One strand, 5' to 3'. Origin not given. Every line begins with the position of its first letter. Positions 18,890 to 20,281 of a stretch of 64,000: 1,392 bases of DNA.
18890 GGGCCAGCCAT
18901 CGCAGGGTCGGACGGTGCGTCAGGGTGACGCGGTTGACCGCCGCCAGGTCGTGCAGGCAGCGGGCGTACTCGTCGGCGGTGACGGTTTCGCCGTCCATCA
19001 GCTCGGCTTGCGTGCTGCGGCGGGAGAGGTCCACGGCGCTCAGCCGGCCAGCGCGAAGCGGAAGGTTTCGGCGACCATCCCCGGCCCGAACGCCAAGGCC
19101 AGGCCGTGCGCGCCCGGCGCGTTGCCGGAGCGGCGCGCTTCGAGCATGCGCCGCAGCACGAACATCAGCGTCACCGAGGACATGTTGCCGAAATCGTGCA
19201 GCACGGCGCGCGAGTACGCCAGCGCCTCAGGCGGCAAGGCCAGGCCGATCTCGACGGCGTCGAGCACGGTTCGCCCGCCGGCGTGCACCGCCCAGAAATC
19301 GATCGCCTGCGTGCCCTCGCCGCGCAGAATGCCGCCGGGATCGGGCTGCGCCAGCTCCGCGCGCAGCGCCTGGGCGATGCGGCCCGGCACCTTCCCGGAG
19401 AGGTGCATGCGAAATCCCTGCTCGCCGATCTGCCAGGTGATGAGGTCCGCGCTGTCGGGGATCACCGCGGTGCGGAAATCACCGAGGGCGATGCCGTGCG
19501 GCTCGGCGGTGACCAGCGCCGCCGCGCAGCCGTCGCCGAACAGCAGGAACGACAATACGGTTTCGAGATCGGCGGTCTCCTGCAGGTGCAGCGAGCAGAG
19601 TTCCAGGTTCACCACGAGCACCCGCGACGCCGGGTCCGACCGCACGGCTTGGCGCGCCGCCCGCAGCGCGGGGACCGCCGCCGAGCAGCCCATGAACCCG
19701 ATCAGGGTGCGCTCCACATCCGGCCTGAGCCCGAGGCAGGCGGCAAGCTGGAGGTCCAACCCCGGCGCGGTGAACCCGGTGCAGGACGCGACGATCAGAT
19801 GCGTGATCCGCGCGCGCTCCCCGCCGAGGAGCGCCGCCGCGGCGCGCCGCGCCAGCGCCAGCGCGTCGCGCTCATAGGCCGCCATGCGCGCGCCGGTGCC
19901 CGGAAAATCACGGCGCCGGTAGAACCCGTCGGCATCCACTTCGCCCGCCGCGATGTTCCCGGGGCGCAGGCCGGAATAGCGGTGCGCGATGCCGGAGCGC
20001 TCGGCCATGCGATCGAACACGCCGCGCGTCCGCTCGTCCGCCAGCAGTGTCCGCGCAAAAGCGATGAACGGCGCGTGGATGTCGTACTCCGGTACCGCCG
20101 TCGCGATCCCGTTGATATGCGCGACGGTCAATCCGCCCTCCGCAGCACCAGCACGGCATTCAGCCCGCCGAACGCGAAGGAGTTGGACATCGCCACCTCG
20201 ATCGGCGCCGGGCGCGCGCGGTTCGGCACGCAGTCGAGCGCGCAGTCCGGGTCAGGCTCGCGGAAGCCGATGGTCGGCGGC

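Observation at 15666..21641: Overlapping ACP-KS-type III PKS-methyltransferase-flavoprotein operon with a convergent adenylating enzyme: a phenolic-lipid pathway with its own starter-unit machinery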

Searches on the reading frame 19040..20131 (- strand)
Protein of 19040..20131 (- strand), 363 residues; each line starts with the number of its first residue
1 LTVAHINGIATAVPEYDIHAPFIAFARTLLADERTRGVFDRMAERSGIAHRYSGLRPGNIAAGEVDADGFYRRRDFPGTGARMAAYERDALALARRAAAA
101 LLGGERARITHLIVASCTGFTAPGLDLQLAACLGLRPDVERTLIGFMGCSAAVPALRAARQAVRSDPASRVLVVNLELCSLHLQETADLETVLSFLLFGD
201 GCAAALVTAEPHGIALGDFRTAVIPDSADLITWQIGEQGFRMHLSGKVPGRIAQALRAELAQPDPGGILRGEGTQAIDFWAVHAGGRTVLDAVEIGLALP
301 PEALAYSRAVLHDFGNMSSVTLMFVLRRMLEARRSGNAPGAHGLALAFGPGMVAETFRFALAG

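Call 9: search_protein_families(library=pfam, proteins=[window:19040-20131:-], max_evalue=0.01)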
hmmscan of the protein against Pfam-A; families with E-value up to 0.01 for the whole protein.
window:19040-20131:- (363 aa): 5 families
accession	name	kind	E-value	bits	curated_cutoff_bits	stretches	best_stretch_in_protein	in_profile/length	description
PF02797.21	Chal_sti_synt_C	-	2.9e-23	83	27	1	222-357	8-145/151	Chalcone and stilbene synthases, C-terminal domain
PF00195.25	Chal_sti_synt_N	-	1.6e-22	80.5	27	1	32-211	44-225/225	Chalcone and stilbene synthases, N-terminal domain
PF08545.16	ACP_syn_III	-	4.7e-10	39.7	24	1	148-215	6-70/80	3-Oxoacyl-[acyl-carrier-protein (ACP)] synthase III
PF08392.18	FAE1_CUT1_RppA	-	7.6e-09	35.7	27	1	111-212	107-208/290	FAE1/Type III polyketide synthase-like protein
PF08541.16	ACP_syn_III_C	-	8.3e-05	23.1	26.6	1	274-354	8-83/90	3-Oxoacyl-[acyl-carrier-protein (ACP)] synthase III C terminal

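Call 10: search_protein_families(library=ncbifam, proteins=[window:19040-20131:-], max_evalue=0.01)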
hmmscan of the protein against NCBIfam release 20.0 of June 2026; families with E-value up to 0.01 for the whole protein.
window:19040-20131:- (363 aa): 5 families
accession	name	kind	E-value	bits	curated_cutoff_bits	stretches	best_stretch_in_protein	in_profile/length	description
NF042429.2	DHPHCoAsyn_DpgA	equivalog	1.5e-35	122.7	425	1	78-356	58-345/350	3,5-dihydroxyphenylacetyl-CoA synthase DpgA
NF006829.0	PRK09352.1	subfamily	2e-11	43.5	249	1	83-353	46-313/322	beta-ketoacyl-ACP synthase 3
NF005703.0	PRK07515.1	equivalog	1.9e-09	36.9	304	1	46-210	62-213/373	beta-ketoacyl-ACP synthase III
TIGR00747.1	fabH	subfamily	5.8e-06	25.6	292.1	1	105-236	69-195/322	beta-ketoacyl-ACP synthase III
TIGR01835.1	HMG-CoA-S_prok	equivalog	0.00013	20.9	360.35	1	82-222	41-175/382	hydroxymethylglutaryl-CoA synthase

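Call 12: find_homologous_proteins(query=window:19040-20131:-)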
Query window:19040-20131:- (363 aa): 6228 proteins with E <= 0.001 among 8000 candidates; the best 120 are listed.
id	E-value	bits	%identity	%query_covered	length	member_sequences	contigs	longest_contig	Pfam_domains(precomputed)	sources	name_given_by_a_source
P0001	8.0e-233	790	100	100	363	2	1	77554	PF02797.22,PF08545.17,PF08392.19,PF00195.26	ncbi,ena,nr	ncbi:MAG: type III polyketide synthase [Acidisphaera sp.]|nr:type III polyketide synthase [Acidispha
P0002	2.7e-183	627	83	100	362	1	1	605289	PF02797.22,PF08545.17,PF08541.17,PF08392.19,PF00195.26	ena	-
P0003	3.9e-183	626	83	100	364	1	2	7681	PF02797.22,PF08545.17,PF08541.17,PF08392.19,PF00195.26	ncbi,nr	ncbi:MAG: type III polyketide synthase [Pseudomonadota bacterium]|nr:type III polyketide synthase [P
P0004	3.7e-173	594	77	100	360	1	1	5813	PF02797.22,PF08545.17,PF08392.19,PF00195.26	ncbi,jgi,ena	jgi:predicted naringenin-chalcone synthase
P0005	3.1e-172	591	77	99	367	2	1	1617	PF02797.22,PF08545.17,PF08392.19,PF00195.26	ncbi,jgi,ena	jgi:predicted naringenin-chalcone synthase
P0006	1.1e-171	589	78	100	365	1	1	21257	PF02797.22,PF08545.17,PF08392.19,PF00195.26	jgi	jgi:predicted naringenin-chalcone synthase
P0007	1.6e-171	588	77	100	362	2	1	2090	PF02797.22,PF08545.17,PF08392.19,PF00195.26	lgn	-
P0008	4.6e-171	587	77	100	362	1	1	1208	PF02797.22,PF08545.17,PF08392.19,PF00195.26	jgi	jgi:predicted naringenin-chalcone synthase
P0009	6.6e-171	586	77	100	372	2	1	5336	PF02797.22,PF08545.17,PF08392.19,PF00195.26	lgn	-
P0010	7.1e-170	583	77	99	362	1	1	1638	PF02797.22,PF08545.17,PF08541.17,PF08392.19,PF00195.26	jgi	jgi:predicted naringenin-chalcone synthase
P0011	2.5e-169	581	75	99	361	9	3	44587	PF02797.22,PF08545.17,PF08392.19,PF00195.26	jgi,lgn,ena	jgi:predicted naringenin-chalcone synthase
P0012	5.4e-169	580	77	99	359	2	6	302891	PF02797.22,PF08545.17,PF08541.17,PF08392.19,PF00195.26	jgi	jgi:predicted naringenin-chalcone synthase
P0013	5.8e-169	580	77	99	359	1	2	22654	PF02797.22,PF08545.17,PF08392.19,PF00195.26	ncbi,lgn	-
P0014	2.0e-168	578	76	99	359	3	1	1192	PF02797.22,PF08545.17,PF08541.17,PF08392.19,PF00195.26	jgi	jgi:predicted naringenin-chalcone synthase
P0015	5.4e-168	577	76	100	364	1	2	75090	PF02797.22,PF08545.17,PF08392.19,PF00195.26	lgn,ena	-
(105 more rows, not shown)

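Call 14: find_related_loci(query=A1, collection=genome_contigs, flank=10000)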
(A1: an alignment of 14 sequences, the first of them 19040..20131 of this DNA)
Query A1 (363 aa) in genome_contigs; peptide patterns used: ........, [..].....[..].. (x = any residue, [..] = any of these).
445 stretches matched a pattern; 378 encode a relative of the query (tblastn E <= 1e-3); the best 80 are kept; 80 distinct loci.
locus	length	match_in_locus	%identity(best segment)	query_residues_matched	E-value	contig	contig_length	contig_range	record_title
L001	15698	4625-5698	76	1-361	2e-174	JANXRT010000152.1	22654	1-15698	MAG: Acetobacteraceae bacterium isolate 336R_metabat_323 336R_k141_2490392, whole genome shotgun sequence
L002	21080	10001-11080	74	1-363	7e-171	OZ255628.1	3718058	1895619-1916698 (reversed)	MAG: Acetobacteraceae bacterium isolate c6b5bf36-b61d-452c-8634-b983bf6cf873 genome assembly, chromosome: 1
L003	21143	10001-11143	71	2-362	8e-170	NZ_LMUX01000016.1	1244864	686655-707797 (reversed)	Burkholderia sp. L27(2015) NODE_20_length_1244766_cov_8.600279, whole genome shotgun sequence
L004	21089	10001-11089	76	1-363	1e-168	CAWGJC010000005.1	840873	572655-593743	MAG: uncultured Alphaproteobacteria bacterium isolate MFD09603.bin.2.228 genome assembly, contig: contig_32007, whole ge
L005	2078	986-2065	74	1-363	9e-180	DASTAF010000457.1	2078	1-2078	MAG TPA_asm: Acetobacteraceae bacterium isolate SMAG_U729 k141_1395002, whole genome shotgun sequence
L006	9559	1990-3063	75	1-361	7e-164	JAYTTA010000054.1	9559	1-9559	MAG: Acetobacteraceae bacterium isolate GFS_5291 GFS_5291_53, whole genome shotgun sequence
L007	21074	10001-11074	74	4-363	1e-162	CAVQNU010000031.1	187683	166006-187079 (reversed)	MAG: uncultured Alphaproteobacteria bacterium isolate MFD01223.bin.2.73 genome assembly, contig: contig_51854, whole gen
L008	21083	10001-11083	73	1-363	2e-162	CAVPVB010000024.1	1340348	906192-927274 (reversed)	MAG: uncultured Alphaproteobacteria bacterium isolate MFD00082.bin.1.22 genome assembly, contig: contig_7816, whole geno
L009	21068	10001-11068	74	4-359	8e-162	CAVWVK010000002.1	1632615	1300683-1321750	MAG: uncultured proteobacterium isolate MFD09603.bin.3.631 genome assembly, contig: contig_11743, whole genome shotgun s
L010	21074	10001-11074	72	4-363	6e-160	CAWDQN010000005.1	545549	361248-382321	MAG: uncultured Alphaproteobacteria bacterium isolate MFD01223.bin.2.90 genome assembly, contig: contig_2664, whole geno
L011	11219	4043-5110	69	1-359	2e-159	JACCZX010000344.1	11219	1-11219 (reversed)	MAG: Burkholderiaceae bacterium isolate MGR_bin241 SD2897-2912_k127_8630523, whole genome shotgun sequence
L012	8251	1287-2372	69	1-362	3e-158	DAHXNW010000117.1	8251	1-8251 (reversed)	MAG TPA_asm: Acetobacteraceae bacterium isolate clean1792 k141_265942, whole genome shotgun sequence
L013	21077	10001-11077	71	3-362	6e-158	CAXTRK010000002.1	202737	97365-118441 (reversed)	MAG TPA_asm: uncultured Acetobacteraceae bacterium isolate public_SRR14721966_metawrap_bin.1 genome assembly, contig: pu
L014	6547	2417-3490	69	1-361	2e-157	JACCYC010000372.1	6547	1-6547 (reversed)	MAG: Burkholderiaceae bacterium isolate MGR_bin194 SD2897-2912_k127_6933015, whole genome shotgun sequence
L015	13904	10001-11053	69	3-361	3e-156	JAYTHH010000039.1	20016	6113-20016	MAG: Rhodospirillales bacterium isolate GFS_2508 GFS_2508_38, whole genome shotgun sequence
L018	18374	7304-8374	70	5-362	2e-155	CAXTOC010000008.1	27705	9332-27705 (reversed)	MAG TPA_asm: uncultured Acetobacteraceae bacterium isolate public_SRR14722221_metawrap_bin.3 genome assembly, contig: pu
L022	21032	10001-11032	72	3-356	3e-154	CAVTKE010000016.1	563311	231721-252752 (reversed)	MAG: uncultured Alphaproteobacteria bacterium isolate MFD05513.bin.2.182 genome assembly, contig: contig_53452, whole ge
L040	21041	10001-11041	69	5-359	3e-150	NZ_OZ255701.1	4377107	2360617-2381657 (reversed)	MAG: Lichenicoccus sp. isolate 0028cbda-9050-40c6-8266-03a0d0e77ce3 chromosome 1, complete sequence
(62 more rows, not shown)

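Call 23: search_protein_families(library=pfam, proteins=[L040:11758-13329:+, L018:4607-5569:+, L009:11160-11678:+, L009:11679-13409:+, L009:13397-14518:+, L022:12183-14663:+, L008:12503-14182:+, L013:11785-15084:+], max_evalue=0.001)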
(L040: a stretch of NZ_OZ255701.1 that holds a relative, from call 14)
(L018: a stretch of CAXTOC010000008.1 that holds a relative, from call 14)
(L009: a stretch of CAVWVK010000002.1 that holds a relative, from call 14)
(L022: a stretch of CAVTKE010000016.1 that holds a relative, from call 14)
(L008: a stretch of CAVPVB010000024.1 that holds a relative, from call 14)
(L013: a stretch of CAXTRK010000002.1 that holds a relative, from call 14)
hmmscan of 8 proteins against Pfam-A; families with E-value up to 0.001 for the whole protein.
L040:11758-13329:+ (523 aa): 1 family
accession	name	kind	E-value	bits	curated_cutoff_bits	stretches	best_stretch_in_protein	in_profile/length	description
PF01494.25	FAD_binding_3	-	1.7e-67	228.5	22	1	8-353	2-349/349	FAD binding domain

L018:4607-5569:+ (320 aa): 4 families
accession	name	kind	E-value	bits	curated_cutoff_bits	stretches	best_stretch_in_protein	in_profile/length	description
PF01738.24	DLH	-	7.7e-57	192.8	21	1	96-317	1-216/217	Dienelactone hydrolase family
PF00326.27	Peptidase_S9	-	7.9e-05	22.7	22.6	1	242-302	142-200/213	Prolyl oligopeptidase family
PF12146.15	Hydrolase_4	-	0.00016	21.5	27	0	237-293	183-237/239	Serine aminopeptidase, S33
PF07224.18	Chlorophyllase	-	0.00034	20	26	1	100-209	33-134/301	Chlorophyllase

L009:11160-11678:+ (172 aa): 0 families

L009:11679-13409:+ (576 aa): 1 family
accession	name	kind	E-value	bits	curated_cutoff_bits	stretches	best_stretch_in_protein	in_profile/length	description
PF03496.20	ADPrib_exo_Tox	-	5.9e-07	29.5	23.4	1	501-563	109-179/196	ADP-ribosyltransferase exoenzyme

L009:13397-14518:+ (373 aa): 1 family
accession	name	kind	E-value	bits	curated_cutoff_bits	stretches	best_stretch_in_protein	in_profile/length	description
PF03747.19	ADP_ribosyl_GH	-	5.8e-71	239.9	26.2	1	83-348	1-286/287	ADP-ribosylglycohydrolase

L022:12183-14663:+ (826 aa): 1 family
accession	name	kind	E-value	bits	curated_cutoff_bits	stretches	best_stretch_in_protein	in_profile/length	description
PF14559.12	TPR_19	-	0.00087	20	25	0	175-223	2-49/68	Tetratricopeptide repeat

L008:12503-14182:+ (559 aa): 0 families

L013:11785-15084:+ (1099 aa): 4 families
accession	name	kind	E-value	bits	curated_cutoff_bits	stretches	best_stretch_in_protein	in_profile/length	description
PF00176.29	SNF2-rel_dom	-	7.7e-71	239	24.9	1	634-914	1-290/290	SNF2-related domain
PF00271.37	Helicase_C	-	2.9e-21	76.2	23.5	1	933-1042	2-110/110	Helicase conserved C-terminal domain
PF00270.35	DEAD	-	1.6e-06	28.4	26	1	657-787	22-162/167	DEAD/DEAH box helicase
PF04434.22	SWIM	-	0.00025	20.9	19.6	1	73-90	15-36/38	SWIM zinc finger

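Call 27: search_solved_structures(query=window:19040-20131:-, max_evalue=1e-10, show_alignments=3)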
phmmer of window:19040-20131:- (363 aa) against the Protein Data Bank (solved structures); distinct sequences matched with E-value up to 1e-10: 103 (the best 60 are shown).
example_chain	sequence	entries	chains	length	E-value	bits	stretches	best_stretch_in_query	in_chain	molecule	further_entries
1ted_A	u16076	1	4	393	2.3e-43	151.9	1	2-359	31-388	pks18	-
1tee_A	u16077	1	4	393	8.1e-42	146.8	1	2-359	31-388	pks18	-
7cb3_A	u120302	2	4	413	2e-41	145.5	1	2-359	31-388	Chalcone/stilbene synthase | Chalcone synthase-like protein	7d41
6dx8_A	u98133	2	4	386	3.7e-41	144.6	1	8-357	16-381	Chalcone synthase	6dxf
4b0n_A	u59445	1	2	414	4.1e-41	144.5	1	7-356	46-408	POLYKETIDE SYNTHASE III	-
6dxc_A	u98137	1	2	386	7.1e-41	143.7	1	8-357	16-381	Chalcone synthase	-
3oit_A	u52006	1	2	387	1.9e-40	142.3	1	37-356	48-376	Os07g0271500 protein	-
3ale_A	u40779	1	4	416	3e-40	141.7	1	37-356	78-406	Os07g0271500 protein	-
7bur_A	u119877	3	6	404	4.3e-38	134.6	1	77-357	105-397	Chalcone synthase 1 | Chalcone synthase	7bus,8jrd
3awj_A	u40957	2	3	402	5.2e-38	134.3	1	83-357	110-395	Chalcone synthase-like polyketide synthase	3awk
6cqb_A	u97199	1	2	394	7.2e-38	133.8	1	39-357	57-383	Chalcone synthase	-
1i8b_A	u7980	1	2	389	1.5e-37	132.8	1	39-357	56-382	CHALCONE SYNTHASE 2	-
1u0v_A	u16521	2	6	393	1.9e-37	132.4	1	37-357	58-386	Chalcone synthase 2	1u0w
6dxa_A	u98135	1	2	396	2.2e-37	132.3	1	39-357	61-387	Chalcone synthase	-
4wum_A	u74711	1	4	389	2.5e-37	132.1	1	37-357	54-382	Chalcone synthase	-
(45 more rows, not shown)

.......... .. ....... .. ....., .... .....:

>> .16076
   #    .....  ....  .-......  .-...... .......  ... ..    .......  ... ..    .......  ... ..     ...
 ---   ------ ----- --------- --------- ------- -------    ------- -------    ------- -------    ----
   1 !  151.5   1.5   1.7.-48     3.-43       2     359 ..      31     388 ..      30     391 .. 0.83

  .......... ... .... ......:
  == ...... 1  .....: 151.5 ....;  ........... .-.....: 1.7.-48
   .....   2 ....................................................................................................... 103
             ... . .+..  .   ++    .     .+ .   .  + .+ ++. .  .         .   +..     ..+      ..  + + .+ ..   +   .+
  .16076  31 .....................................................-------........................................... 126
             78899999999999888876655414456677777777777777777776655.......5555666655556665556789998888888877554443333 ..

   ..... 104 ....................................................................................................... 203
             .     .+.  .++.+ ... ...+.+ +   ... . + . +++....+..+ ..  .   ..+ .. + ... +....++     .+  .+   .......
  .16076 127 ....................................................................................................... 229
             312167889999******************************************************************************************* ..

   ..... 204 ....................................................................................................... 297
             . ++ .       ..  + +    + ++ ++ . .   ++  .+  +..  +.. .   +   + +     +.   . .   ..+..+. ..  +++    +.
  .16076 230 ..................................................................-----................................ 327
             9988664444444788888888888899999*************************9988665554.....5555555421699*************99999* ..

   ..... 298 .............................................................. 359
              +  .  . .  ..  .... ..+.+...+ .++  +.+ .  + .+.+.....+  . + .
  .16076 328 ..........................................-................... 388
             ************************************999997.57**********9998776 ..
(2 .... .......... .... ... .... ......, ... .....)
